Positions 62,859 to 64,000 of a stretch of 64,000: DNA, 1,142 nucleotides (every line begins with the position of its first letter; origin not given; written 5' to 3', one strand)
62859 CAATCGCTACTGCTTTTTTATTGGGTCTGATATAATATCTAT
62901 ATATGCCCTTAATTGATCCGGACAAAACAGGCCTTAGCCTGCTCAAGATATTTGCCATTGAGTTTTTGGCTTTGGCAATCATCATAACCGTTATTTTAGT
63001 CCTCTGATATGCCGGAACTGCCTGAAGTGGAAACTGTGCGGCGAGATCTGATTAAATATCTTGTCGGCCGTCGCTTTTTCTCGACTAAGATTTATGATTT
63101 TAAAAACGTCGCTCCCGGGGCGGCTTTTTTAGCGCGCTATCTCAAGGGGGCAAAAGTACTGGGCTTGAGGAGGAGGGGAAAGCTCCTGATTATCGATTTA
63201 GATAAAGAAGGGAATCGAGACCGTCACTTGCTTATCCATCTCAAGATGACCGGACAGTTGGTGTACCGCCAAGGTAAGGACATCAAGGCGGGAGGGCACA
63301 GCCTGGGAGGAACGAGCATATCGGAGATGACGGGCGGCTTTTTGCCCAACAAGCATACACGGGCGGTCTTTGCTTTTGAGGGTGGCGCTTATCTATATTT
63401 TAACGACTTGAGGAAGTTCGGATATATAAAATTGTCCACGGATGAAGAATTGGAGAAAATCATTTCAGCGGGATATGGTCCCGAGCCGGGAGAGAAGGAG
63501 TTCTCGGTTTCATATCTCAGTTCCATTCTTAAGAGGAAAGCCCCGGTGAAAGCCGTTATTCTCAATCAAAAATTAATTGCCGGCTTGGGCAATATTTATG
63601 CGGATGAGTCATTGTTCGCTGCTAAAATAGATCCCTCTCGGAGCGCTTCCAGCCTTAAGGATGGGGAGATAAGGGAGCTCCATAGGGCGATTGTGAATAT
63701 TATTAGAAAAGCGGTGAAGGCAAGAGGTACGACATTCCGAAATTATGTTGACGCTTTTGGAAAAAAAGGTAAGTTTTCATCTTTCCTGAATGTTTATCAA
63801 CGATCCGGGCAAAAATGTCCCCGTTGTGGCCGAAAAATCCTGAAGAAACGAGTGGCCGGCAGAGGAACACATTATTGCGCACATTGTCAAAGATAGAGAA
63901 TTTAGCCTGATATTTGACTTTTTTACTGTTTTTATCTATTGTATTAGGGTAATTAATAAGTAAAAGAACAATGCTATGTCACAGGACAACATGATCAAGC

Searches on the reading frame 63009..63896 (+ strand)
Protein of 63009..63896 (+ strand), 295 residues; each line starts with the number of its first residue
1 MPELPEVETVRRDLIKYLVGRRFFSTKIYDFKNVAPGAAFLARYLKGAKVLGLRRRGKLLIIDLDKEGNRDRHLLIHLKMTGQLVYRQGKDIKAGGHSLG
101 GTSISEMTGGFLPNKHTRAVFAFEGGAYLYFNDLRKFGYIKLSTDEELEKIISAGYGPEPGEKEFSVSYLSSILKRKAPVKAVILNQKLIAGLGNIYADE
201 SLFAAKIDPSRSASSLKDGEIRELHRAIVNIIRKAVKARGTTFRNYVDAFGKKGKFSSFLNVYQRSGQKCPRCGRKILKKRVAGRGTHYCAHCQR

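Call 12: search_protein_families(library=pfam, proteins=[window:63009-63896:+], max_evalue=0.001)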
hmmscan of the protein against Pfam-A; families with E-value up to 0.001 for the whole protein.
window:63009-63896:+ (295 aa): 3 families
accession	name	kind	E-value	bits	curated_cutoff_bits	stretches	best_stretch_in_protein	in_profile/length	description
PF01149.29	Fapy_DNA_glyco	-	5.9e-28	98.3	25.5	1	1-140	1-117/117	Formamidopyrimidine-DNA glycosylase N-terminal domain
PF06831.19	H2TH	-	9.8e-27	93.2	34.7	1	157-244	2-90/93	Formamidopyrimidine-DNA glycosylase H2TH domain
PF06827.20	zf-FPG_IleRS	-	1.5e-10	41.1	21.3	1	267-294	1-28/30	Zinc finger found in FPG and IleRS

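Call 49: find_encoding_contigs(protein=window:63009-63896:+, flank=10000, max_places=2)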
Protein window:63009-63896:+ (295 aa): no gene with exactly this product is on record in the collection.
